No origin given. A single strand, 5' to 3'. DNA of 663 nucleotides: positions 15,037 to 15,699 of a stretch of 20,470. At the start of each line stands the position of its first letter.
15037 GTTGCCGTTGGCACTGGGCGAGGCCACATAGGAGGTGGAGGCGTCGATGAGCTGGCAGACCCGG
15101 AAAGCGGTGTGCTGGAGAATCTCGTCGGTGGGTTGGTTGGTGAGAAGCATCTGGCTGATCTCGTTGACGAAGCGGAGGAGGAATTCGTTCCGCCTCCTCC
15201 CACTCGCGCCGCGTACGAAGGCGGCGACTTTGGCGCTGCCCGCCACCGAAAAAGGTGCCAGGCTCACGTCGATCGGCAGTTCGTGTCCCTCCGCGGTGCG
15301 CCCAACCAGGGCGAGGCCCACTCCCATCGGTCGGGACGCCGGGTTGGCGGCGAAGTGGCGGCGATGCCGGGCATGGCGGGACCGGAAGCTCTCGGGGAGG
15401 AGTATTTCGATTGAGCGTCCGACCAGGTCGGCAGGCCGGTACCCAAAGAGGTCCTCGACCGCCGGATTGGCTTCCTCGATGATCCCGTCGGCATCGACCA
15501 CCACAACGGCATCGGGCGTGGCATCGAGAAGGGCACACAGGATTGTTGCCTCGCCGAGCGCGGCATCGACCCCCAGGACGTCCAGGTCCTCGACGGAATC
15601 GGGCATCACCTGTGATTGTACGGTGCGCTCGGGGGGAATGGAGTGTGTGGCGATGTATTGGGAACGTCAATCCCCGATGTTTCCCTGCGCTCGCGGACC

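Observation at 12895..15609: Tandem paralogous PAS-GAF-HisKA_3 sensor kinases, one without an ATPase domain, separated by a 44-bp duplication that builds stop/start-coupled mini-ORFs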

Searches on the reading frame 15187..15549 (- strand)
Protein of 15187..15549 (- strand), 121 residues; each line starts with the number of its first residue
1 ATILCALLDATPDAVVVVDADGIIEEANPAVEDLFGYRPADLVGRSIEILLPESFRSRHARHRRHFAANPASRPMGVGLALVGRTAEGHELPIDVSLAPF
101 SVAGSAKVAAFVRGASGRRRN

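Call 43: search_solved_structures(query=window:15187-15549:-, max_evalue=0.01, show_alignments=2)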
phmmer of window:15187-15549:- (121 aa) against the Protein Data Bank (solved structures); distinct sequences matched with E-value up to 0.01: 28.
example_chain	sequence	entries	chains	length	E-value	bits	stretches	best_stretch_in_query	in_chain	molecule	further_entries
1y28_A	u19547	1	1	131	9.2e-16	61.3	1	3-116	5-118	Sensor protein fixL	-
1dp6_A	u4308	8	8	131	1.3e-15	60.8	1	3-116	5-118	FIXL PROTEIN | SENSOR PROTEIN FIXL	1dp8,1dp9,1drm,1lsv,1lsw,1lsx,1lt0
2cmn_A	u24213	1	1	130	2.4e-15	60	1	3-116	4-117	SENSOR PROTEIN FIXL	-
8js5_A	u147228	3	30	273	4.7e-15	59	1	3-116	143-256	Sensor protein FixL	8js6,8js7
1xj4_A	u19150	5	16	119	1.8e-14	57.1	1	11-116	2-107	Sensor protein fixL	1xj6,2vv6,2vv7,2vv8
10jx_A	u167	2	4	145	1.7e-13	54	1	6-111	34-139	Multi-sensor signal transduction histidine kinase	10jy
1d06_A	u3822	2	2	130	2.7e-13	53.4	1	4-113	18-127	nitrogen fixation regulatory protein fixL | FIXL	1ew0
1xj2_A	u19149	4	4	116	3.5e-13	53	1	13-116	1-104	Sensor protein fixL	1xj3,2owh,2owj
9clo_A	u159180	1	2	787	1.3e-09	41.5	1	14-116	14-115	Oxygen sensor protein DosP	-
9bgv_A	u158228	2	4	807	1.4e-09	41.4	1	14-116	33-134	Oxygen sensor protein DosP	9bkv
9cmf_A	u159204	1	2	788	1.9e-09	41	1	14-116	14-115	Oxygen sensor protein DosP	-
9cdr_A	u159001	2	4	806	1.9e-09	40.9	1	14-116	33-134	Oxygen sensor protein DosP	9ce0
1s66_L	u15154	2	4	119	2e-08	37.7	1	14-116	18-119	Hypothetical protein yddU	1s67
1v9y_A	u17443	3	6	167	2.4e-08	37.4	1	14-116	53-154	Heme pas sensor protein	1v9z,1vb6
4m4x_A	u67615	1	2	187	0.00079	22.9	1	7-76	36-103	Aryl hydrocarbon receptor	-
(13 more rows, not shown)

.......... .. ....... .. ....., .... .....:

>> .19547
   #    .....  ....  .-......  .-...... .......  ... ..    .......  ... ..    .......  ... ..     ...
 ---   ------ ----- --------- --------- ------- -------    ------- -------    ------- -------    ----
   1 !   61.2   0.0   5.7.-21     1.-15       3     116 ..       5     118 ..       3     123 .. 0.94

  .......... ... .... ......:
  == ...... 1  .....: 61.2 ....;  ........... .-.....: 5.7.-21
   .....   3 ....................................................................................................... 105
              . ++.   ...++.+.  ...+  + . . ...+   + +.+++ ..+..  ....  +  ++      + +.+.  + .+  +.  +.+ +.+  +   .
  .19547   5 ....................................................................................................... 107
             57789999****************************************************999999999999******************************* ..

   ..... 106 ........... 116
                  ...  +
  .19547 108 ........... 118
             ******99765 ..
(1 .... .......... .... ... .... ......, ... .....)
